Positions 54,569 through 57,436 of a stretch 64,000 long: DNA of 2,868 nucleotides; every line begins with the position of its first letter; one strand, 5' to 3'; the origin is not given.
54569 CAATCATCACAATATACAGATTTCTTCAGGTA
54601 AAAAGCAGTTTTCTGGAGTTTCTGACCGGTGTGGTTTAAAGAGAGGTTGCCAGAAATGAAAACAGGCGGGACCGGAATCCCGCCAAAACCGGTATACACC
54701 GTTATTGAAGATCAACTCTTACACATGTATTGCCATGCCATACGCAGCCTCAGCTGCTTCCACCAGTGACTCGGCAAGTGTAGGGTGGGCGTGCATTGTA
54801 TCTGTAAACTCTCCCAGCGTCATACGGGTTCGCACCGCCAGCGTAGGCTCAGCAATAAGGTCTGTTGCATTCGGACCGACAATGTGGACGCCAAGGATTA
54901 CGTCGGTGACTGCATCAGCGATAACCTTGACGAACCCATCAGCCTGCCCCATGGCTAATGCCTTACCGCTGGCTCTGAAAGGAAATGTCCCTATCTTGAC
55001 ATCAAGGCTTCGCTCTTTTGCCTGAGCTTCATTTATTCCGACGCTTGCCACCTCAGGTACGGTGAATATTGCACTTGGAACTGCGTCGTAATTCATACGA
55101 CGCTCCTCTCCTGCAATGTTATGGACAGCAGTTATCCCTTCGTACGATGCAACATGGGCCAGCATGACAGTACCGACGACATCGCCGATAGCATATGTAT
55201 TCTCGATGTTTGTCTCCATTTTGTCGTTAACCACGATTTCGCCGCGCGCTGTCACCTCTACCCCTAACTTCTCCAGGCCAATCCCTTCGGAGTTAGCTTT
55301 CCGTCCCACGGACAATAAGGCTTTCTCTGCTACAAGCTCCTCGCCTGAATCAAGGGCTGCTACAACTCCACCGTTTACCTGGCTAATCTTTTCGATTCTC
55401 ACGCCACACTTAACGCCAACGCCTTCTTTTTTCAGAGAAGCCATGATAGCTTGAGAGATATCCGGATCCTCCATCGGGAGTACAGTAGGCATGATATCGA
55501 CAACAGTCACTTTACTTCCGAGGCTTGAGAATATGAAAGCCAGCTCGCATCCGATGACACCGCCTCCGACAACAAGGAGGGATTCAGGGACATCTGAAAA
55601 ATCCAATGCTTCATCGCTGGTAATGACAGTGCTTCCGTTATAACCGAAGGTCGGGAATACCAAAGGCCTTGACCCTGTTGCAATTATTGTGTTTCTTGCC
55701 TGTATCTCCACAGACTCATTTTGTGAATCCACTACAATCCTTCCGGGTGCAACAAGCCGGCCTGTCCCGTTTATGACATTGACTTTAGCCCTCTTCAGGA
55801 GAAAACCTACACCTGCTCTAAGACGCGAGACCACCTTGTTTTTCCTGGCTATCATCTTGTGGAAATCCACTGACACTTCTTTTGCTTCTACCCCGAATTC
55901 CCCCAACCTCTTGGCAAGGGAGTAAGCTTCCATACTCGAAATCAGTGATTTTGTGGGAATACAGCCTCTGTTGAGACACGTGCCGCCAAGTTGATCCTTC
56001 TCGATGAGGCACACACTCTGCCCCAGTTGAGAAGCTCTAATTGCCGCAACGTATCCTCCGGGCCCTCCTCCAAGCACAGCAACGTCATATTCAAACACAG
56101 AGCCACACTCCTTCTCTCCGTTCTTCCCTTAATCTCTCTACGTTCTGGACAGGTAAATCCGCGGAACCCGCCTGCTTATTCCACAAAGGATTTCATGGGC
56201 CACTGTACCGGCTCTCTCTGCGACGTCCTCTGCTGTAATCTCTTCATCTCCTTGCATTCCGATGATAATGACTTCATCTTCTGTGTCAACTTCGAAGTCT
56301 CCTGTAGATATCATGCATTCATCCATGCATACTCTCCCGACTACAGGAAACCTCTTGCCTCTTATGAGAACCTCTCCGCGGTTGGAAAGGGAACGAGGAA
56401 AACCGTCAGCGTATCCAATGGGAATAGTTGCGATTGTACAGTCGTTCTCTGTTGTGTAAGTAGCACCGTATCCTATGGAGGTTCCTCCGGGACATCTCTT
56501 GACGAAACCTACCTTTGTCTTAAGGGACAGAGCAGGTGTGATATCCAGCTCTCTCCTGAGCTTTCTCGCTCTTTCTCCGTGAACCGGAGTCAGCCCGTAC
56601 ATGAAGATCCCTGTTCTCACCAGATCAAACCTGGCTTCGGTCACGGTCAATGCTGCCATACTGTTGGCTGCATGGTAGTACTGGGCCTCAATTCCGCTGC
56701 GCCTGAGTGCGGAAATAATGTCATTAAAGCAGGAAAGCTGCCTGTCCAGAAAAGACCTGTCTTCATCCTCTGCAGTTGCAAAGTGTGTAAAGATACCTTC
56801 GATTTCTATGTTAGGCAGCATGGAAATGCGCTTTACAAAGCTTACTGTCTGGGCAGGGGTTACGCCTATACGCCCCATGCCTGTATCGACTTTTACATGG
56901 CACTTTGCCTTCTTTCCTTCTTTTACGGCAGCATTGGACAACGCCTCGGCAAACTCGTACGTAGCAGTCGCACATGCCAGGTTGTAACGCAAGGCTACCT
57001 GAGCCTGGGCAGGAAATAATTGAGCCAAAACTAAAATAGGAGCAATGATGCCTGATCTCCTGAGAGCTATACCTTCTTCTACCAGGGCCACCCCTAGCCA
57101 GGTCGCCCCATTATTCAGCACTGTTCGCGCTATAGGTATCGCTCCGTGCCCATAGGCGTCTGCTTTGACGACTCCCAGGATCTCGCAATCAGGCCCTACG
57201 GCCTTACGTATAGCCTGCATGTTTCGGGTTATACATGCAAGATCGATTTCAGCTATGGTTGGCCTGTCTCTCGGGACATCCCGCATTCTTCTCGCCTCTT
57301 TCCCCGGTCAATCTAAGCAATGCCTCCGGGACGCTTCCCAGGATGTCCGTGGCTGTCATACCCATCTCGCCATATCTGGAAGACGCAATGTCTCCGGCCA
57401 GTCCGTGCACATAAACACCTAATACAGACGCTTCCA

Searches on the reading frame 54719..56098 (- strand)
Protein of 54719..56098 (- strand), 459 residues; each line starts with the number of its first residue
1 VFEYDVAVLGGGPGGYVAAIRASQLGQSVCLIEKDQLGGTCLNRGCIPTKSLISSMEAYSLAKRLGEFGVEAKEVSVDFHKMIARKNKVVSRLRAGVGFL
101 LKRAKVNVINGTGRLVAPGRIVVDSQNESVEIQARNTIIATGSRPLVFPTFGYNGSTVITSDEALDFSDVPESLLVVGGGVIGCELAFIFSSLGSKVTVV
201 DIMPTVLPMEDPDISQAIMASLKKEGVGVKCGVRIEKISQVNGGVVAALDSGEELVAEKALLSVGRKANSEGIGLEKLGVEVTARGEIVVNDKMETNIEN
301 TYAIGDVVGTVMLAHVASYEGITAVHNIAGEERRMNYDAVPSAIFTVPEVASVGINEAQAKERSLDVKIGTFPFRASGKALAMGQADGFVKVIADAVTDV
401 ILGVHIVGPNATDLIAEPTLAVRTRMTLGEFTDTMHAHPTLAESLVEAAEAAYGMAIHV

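Call 76: search_protein_families(library=ncbifam, proteins=[window:54719-56098:-], max_evalue=1e-10)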
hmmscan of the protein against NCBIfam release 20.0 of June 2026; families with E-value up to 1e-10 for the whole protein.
window:54719-56098:- (459 aa): 37 families (the best 25 are shown)
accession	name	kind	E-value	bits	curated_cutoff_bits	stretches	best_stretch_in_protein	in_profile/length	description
TIGR01350.1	lipoamide_DH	equivalog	3.6e-170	566.6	408.8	1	3-459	1-461/461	dihydrolipoyl dehydrogenase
TIGR02053.1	MerA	equivalog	5.4e-113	378.4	454.45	1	4-451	1-452/465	mercury(II) reductase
NF003585.0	PRK05249.1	equivalog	2.1e-104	349.7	465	1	1-449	4-454/464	Si-specific NAD(P)(+) transhydrogenase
NF004947.0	PRK06292.2-5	equivalog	2.1e-97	326.9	592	1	1-450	1-456/474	dihydrolipoyl dehydrogenase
NF004776.0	PRK06116.1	equivalog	3.8e-94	316.2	480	1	2-446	3-447/450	glutathione-disulfide reductase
NF004991.0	PRK06370.1-3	subfamily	6.8e-94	315.2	620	1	3-451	35-486/509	FAD-containing oxidoreductase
NF004946.0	PRK06292.2-4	subfamily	1.4e-93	314.3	634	1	2-449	2-467/487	dihydrolipoyl dehydrogenase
NF005883.0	PRK07845.1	equivalog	1.5e-93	314.3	479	1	5-451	4-458/466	NAD(P)H-quinone dehydrogenase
NF004943.0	PRK06292.2-1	equivalog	9.4e-93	311.4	432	1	2-450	2-453/456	dihydrolipoyl dehydrogenase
NF004945.0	PRK06292.2-3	equivalog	1.6e-92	310.8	494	1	2-445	2-445/457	dihydrolipoyl dehydrogenase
TIGR01424.1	gluta_reduc_2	equivalog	4.2e-90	302.5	606.05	1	2-446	1-443/446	glutathione-disulfide reductase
NF004992.0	PRK06370.1-4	equivalog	1.8e-87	293.7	629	1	3-444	4-447/459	FAD-containing oxidoreductase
NF005884.0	PRK07846.1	equivalog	5.5e-86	289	501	1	2-449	2-447/454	mycothione reductase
NF010311.1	PRK13748.1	subfamily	6.8e-84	282.7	600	1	5-449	99-545/560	mercury(II) reductase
TIGR03452.1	mycothione_red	equivalog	5.3e-76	256.3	635.65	1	3-448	2-447/452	mycothione reductase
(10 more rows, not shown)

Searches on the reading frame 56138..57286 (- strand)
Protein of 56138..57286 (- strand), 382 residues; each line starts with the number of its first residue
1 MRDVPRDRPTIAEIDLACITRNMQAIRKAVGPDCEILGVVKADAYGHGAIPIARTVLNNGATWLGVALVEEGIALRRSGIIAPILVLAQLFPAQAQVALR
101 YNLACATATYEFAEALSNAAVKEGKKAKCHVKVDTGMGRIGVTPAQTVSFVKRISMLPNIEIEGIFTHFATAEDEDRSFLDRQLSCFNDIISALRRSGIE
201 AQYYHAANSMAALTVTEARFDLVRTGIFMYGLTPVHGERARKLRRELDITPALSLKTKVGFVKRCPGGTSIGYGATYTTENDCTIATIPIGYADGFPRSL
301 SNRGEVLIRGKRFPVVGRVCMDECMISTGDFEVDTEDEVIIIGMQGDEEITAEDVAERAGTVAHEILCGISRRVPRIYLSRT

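Call 76: search_protein_families(library=ncbifam, proteins=[window:56138-57286:-], max_evalue=1e-10)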
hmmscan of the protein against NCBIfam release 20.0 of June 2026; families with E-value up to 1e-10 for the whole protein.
window:56138-57286:- (382 aa): 9 families
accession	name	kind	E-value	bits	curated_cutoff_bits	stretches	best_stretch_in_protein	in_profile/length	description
TIGR00492.1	alr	equivalog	1.4e-115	386.1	168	1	9-379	2-368/369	alanine racemase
NF033131.1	vanT-G-Cterm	exception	2.1e-103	346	460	1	12-378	5-368/368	serine racemase VanT catalytic subunit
NF008897.0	PRK11930.1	equivalog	4.7e-95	319.3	804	1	10-379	460-820/822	bifunctional UDP-N-acetylmuramoyl-tripeptide:D-alanyl-D-alanine ligase/alanine racemase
NF033132.1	vanT-CELN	equivalog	1.8e-66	225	900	1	13-375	343-694/697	membrane-bound serine racemase VanT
NF009879.0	PRK13340.1-4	subfamily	4.7e-58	196.9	434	1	12-379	44-405/406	alanine racemase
NF033133.1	vanT-L-cat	exception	2.3e-53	181.8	750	1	16-372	14-359/366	serine racemase VanT-L catalytic subunit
NF002970.2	PRK03646.1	exception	4.7e-52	177.2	600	1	8-375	3-352/356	catabolic alanine racemase DadX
NF000792.0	PRK00053.2-3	equivalog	4.7e-49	167.4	384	1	12-379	6-359/360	alanine racemase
NF000791.0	PRK00053.2-2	equivalog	7.4e-42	143.7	218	1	14-377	6-338/340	alanine racemase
